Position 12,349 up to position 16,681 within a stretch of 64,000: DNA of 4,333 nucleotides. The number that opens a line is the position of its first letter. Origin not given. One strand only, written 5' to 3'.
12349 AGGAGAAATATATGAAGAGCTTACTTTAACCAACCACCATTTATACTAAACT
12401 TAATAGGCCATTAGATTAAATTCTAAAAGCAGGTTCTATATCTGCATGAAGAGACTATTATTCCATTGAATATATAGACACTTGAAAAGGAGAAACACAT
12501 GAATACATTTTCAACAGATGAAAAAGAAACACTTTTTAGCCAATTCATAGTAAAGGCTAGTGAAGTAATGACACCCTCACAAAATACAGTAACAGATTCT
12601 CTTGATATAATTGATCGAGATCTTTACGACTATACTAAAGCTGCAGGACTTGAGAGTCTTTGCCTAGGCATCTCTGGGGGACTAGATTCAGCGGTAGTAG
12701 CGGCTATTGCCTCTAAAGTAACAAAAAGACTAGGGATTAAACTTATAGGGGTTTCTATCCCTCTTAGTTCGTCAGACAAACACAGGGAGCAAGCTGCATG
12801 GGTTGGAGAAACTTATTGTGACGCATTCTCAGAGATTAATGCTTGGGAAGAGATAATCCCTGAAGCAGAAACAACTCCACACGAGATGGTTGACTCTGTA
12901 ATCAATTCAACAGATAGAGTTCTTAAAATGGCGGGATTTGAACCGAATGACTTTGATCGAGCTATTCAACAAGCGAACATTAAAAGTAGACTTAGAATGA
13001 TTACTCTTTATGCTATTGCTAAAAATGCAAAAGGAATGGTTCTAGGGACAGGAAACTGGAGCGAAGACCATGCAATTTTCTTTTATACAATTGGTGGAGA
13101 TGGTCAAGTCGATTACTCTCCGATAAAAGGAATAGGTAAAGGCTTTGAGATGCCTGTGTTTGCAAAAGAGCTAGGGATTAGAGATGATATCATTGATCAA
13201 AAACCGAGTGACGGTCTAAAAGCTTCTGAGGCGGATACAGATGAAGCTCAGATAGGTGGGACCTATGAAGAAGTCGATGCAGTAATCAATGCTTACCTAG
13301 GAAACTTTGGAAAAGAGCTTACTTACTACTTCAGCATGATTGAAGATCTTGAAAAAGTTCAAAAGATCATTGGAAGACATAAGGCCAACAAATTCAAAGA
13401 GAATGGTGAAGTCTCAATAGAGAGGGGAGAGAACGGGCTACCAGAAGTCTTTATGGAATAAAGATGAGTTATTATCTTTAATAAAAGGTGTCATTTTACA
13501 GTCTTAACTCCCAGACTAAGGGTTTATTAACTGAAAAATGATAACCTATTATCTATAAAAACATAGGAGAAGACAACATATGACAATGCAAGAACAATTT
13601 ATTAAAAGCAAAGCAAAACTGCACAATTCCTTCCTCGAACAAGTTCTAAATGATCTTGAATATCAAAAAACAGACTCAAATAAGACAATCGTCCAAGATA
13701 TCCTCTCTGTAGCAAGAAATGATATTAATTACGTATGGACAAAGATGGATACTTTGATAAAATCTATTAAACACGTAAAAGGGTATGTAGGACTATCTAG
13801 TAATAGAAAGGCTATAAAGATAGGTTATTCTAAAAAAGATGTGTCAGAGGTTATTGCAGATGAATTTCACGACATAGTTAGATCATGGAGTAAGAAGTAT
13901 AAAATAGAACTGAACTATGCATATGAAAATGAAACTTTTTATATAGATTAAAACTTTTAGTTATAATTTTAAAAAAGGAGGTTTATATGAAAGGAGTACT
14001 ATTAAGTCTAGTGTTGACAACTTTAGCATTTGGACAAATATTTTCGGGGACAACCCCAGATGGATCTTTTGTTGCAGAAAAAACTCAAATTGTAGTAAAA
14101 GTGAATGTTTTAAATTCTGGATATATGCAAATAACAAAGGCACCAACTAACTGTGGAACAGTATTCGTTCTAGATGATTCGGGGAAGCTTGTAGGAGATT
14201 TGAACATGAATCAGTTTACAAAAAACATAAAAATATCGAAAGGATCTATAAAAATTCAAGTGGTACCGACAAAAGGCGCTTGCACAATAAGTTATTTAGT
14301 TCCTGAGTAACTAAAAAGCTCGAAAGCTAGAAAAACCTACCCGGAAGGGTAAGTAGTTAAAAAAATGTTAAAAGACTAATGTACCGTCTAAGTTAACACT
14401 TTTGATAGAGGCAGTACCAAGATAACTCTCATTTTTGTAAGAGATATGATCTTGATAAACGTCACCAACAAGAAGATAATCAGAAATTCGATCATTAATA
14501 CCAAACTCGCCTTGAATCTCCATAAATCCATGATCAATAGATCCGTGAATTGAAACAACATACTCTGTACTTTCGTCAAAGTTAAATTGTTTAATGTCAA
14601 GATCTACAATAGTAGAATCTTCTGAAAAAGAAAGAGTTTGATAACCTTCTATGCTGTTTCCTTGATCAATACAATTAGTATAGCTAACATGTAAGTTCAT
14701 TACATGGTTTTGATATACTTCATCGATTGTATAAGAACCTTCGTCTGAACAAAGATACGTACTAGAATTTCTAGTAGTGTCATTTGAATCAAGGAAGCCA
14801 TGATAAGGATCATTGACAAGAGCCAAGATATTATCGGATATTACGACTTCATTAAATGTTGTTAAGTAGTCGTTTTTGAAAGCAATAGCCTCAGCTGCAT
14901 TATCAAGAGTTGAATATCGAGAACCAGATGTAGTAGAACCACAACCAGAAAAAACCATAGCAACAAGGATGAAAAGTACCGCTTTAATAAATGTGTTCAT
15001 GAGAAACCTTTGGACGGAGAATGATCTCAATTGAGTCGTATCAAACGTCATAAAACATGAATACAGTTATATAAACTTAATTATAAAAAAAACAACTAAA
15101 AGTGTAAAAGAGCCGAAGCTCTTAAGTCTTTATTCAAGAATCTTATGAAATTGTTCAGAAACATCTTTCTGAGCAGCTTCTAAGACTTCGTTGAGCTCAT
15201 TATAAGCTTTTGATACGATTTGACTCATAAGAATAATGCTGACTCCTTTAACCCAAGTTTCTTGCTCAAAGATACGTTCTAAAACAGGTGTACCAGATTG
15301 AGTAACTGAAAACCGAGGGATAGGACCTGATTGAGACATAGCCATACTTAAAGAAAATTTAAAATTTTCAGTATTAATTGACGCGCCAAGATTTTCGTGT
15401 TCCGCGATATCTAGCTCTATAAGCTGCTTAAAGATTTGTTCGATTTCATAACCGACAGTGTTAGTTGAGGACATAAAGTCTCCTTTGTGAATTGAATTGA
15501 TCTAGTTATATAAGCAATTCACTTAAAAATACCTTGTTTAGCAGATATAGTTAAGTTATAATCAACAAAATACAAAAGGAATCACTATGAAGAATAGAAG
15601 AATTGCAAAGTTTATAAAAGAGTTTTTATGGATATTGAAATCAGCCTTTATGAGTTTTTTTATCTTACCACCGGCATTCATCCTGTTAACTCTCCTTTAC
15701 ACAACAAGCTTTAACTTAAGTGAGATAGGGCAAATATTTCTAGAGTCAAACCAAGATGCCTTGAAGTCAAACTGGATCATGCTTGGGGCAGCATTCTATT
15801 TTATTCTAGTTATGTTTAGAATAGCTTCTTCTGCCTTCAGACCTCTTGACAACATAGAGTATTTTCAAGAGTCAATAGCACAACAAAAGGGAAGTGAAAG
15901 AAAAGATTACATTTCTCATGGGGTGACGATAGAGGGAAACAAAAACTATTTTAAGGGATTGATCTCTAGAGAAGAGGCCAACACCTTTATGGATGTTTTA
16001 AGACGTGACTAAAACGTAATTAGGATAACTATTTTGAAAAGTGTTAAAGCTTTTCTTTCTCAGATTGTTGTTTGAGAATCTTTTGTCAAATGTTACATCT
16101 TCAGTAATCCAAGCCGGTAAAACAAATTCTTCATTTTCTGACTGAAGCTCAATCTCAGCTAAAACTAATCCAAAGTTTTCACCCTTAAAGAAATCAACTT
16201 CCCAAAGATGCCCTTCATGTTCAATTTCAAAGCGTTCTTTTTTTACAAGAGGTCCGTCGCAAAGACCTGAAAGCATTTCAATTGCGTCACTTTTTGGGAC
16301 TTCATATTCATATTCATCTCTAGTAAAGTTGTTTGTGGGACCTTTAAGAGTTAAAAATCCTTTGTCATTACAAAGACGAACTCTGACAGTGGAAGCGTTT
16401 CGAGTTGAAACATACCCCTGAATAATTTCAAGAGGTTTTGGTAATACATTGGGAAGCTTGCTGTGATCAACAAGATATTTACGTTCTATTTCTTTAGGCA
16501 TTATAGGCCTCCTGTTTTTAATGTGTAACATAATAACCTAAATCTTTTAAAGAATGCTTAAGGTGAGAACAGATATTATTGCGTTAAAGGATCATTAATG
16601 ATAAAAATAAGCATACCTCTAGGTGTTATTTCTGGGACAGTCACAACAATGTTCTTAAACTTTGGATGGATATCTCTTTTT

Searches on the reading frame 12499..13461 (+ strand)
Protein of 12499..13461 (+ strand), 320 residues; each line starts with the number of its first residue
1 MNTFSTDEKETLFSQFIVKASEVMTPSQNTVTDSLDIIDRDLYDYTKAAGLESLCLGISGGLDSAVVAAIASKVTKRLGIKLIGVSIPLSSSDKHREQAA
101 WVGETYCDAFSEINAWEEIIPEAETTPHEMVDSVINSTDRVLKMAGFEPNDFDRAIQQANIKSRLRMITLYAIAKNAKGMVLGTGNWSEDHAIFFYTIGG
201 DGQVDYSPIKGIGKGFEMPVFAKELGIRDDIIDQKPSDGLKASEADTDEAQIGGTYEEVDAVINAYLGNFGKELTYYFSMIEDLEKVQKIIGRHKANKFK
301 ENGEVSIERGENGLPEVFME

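Call 4: search_protein_families(library=pfam, proteins=[window:12499-13461:+], max_evalue=0.01)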
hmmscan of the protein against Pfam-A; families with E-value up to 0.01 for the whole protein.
window:12499-13461:+ (320 aa): 2 families
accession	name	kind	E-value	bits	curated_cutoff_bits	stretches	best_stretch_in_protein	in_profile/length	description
PF02540.23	NAD_synthase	-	7.9e-33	114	21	1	42-301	9-239/242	NAD synthase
PF00733.27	Asn_synthase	-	0.0034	17.5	21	1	55-89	21-52/354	Asparagine synthase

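Call 5: search_protein_families(library=ncbifam, proteins=[window:12499-13461:+], max_evalue=0.01)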
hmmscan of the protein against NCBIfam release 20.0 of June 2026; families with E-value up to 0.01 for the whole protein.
window:12499-13461:+ (320 aa): 9 families
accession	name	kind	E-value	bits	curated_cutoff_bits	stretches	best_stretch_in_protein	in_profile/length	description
NF010587.0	PRK13980.1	equivalog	3e-34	118.4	255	1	32-302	12-253/267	NAD+ synthase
TIGR00552.1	nadE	equivalog_domain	3.1e-32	111.8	63.65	1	41-302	12-239/251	NAD(+) synthase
NF001979.1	PRK00768.1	equivalog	4.6e-22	78.8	250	1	42-263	28-236/266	NAD(+) synthase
NF010588.0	PRK13981.1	equivalog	2.1e-19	69.3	479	1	21-291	255-506/546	NAD+ synthase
NF002048.0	PRK00876.1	subfamily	8.6e-17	60.9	313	2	136-270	151-283/330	NAD(+) synthase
NF002730.0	PRK02628.1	equivalog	9.3e-10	37.3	473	1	28-209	336-504/677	NAD(+) synthase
TIGR01536.1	asn_synth_AEB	equivalog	0.0015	17.7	267.1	1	31-96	230-294/517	asparagine synthase (glutamine-hydrolyzing)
NF001138.1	PRK00143.1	equivalog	0.0037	16.3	284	1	55-133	3-68/345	tRNA 2-thiouridine(34) synthase MnmA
NF000848.1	PRK00074.1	equivalog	0.006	15.2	400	0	6-76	173-238/512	glutamine-hydrolyzing GMP synthase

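Call 12: find_encoding_contigs(protein=window:12499-13461:+, flank=10000, max_places=6)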
Protein window:12499-13461:+ (320 aa): 2 contigs read that carry it; 1 place shown.
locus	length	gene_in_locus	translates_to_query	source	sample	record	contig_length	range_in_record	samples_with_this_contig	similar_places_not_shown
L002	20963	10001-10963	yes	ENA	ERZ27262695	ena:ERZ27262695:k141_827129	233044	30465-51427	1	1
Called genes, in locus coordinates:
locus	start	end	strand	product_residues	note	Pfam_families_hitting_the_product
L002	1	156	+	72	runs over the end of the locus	-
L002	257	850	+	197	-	PF00857:Isochorismatase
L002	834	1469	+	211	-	PF04055:Radical_SAM (weak)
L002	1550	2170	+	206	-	-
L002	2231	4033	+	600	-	PF19044:P-loop_TraG (faint)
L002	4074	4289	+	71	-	-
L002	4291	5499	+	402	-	-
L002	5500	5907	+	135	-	-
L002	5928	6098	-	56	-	-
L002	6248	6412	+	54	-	-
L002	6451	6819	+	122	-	-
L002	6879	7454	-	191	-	-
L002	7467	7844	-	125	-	-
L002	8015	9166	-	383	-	PF03349:Toluene_X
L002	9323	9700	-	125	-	-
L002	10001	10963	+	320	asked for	PF02540:NAD_synthase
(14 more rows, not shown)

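Call 19: search_protein_families(library=phrogs, proteins=[window:12499-13461:+], max_evalue=0.001)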
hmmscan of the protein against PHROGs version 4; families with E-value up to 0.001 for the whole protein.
window:12499-13461:+ (320 aa): 2 families
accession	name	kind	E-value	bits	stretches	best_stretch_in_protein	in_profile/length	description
phrog_11189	-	other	1.4e-33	117.5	1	38-265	14-223/256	NAD synthetase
phrog_36784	-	other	1.6e-14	54.2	1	39-215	296-465/594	NAD synthetase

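Call 84: search_solved_structures(query=window:12499-13461:+, max_evalue=0.00001)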
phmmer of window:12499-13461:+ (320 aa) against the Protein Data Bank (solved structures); distinct sequences matched with E-value up to 0.00001: 18.
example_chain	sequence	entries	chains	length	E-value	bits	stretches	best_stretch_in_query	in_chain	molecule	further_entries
2e18_A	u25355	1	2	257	1.5e-20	76.6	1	159-288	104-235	NH(3)-dependent NAD(+) synthetase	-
4xfd_A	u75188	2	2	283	3.2e-19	72.3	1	17-264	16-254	NH(3)-dependent NAD(+) synthetase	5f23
3q4g_A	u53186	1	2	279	2.2e-15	59.7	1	49-263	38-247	NH(3)-dependent NAD(+) synthetase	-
3fiu_A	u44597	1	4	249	3.1e-15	59.2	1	156-264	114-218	NH(3)-dependent NAD(+) synthetase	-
3dpi_A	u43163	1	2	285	3.8e-15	58.9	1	42-263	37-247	NAD+ synthetase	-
5wp0_A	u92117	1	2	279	4.9e-14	55.3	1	49-263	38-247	NH(3)-dependent NAD(+) synthetase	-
1ee1_A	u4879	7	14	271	7.5e-14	54.6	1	41-264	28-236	NH(3)-DEPENDENT NAD(+) SYNTHETASE | NAD SYNTHETASE | PROTEIN (NAD SYNTHETASE)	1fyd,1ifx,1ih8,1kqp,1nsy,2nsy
2pz8_A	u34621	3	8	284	1.5e-13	53.7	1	42-263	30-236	NH(3)-dependent NAD(+) synthetase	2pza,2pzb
6kv3_A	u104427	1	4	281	1.6e-13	53.6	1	44-263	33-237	NH(3)-dependent NAD(+) synthetase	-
5huh_A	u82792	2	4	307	1.4e-12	50.5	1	29-265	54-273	NH(3)-dependent NAD(+) synthetase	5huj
6c8q_A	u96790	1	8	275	3.1e-12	49.3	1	33-263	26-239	NH(3)-dependent NAD(+) synthetase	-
3p52_A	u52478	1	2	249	1.8e-11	46.9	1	155-274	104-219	NH(3)-dependent NAD(+) synthetase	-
3hmq_A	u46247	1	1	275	3.9e-11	45.7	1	44-263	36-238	NH(3)-dependent NAD(+) synthetase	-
4q16_A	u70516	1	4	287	1.1e-10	44.3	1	42-264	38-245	NH(3)-dependent NAD(+) synthetase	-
1wxe_A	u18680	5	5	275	4.2e-10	42.4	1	28-263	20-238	NH(3)-dependent NAD(+) synthetase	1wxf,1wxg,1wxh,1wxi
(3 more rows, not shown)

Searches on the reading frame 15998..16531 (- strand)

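Call 4: search_protein_families(library=pfam, proteins=[window:15998-16531:-], max_evalue=0.01)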
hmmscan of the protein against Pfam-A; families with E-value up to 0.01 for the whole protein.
window:15998-16531:- (177 aa): 1 family
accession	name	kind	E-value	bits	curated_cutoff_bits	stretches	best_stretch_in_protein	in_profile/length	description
PF01928.26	CYTH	-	7.8e-16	58.9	23.2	1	13-148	2-163/179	CYTH domain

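Call 5: search_protein_families(library=ncbifam, proteins=[window:15998-16531:-], max_evalue=0.01)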
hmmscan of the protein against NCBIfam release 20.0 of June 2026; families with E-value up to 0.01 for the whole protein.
window:15998-16531:- (177 aa): 0 families
